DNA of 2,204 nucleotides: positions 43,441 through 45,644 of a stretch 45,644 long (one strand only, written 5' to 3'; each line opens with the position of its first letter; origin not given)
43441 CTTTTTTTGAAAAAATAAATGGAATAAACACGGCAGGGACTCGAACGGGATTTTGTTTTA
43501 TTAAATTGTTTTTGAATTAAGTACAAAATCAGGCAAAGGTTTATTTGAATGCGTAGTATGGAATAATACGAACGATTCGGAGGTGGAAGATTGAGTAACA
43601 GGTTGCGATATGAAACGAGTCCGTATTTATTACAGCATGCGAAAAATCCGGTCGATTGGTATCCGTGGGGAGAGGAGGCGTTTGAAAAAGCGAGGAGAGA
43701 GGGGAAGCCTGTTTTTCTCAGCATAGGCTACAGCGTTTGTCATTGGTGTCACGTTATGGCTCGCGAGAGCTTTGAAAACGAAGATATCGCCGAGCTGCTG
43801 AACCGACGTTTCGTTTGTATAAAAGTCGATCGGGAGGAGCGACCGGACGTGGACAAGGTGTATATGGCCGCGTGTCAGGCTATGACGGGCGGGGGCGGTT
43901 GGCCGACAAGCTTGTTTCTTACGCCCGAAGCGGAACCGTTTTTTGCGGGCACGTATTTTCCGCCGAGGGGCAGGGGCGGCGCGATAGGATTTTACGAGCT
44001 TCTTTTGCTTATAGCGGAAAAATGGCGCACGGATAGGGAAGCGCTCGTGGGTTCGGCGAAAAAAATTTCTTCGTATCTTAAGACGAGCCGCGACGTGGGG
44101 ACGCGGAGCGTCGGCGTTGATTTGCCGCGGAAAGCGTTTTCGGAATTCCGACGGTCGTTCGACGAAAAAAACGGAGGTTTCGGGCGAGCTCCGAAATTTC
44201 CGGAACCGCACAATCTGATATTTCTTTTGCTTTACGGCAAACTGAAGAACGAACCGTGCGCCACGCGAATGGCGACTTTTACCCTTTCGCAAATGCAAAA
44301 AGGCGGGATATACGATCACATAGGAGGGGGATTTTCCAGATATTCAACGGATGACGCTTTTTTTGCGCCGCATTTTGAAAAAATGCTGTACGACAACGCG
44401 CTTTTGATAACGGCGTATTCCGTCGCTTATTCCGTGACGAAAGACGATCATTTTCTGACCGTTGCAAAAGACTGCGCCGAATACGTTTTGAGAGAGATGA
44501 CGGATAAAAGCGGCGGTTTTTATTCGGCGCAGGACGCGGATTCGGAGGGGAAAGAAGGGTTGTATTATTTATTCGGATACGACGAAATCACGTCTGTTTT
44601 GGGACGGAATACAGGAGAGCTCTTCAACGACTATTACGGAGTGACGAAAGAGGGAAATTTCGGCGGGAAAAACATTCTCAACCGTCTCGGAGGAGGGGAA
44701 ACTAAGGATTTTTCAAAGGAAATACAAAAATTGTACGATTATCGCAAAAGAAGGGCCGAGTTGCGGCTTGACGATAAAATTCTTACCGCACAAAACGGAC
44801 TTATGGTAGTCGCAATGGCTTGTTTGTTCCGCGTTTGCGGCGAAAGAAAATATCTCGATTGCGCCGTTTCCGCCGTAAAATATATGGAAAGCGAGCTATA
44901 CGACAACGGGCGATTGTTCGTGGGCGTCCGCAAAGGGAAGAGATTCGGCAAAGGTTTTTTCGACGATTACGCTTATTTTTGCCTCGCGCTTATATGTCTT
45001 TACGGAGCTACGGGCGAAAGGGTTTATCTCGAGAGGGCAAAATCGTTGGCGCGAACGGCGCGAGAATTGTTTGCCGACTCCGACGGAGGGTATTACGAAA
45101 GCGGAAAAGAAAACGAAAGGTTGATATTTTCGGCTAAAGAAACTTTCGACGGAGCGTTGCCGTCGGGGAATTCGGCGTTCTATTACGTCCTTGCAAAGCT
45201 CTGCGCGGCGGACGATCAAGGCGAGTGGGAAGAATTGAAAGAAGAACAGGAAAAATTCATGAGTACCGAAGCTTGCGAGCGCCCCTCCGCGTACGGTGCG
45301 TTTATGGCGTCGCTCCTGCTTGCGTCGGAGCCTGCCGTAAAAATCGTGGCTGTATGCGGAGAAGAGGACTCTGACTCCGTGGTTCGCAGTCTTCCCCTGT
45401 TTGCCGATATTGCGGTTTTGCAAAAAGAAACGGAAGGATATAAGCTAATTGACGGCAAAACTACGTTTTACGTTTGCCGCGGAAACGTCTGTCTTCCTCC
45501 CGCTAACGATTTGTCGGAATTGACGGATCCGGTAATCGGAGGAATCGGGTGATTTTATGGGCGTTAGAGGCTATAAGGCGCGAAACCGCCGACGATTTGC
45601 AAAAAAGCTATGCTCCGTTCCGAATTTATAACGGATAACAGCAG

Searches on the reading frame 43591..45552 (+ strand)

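Call 9: search_protein_families(library=pfam, max_evalue=0.01, proteins=[window:43591-45552:+])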
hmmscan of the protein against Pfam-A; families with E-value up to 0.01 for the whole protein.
window:43591-45552:+ (653 aa): 8 families
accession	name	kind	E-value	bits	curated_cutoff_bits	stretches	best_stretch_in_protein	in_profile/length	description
PF03190.21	Thioredox_DsbH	-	2.1e-75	252.6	27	1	3-163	2-162/163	Protein of unknown function, DUF255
PF13899.12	Thioredoxin_7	-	6.1e-12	45.9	27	1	22-111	1-82/83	Thioredoxin-like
PF03663.20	Glyco_hydro_76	-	4.9e-08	33.3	25.9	1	399-509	153-270/366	Glycosyl hydrolase family 76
PF07944.18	Beta-AFase-like_GH127_cat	-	1.4e-06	28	24.9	0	251-308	111-169/376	Beta-L-arabinofuranosidase, GH127 catalytic domain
PF07470.19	Glyco_hydro_88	-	0.0001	21.9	26.6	0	258-312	68-120/352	Glycosyl Hydrolase Family 88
PF07221.17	GlcNAc_2-epim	-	0.0012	18.7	23.4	0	464-511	146-194/347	N-acylglucosamine 2-epimerase (GlcNAc 2-epimerase)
PF05147.19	LANC_like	-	0.0017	17.5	23.2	0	273-328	15-66/350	Lanthionine synthetase C-like protein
PF06662.19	C5-epim_C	-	0.0065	16.4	23.3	0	270-310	32-70/188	D-glucuronyl C5-epimerase C-terminus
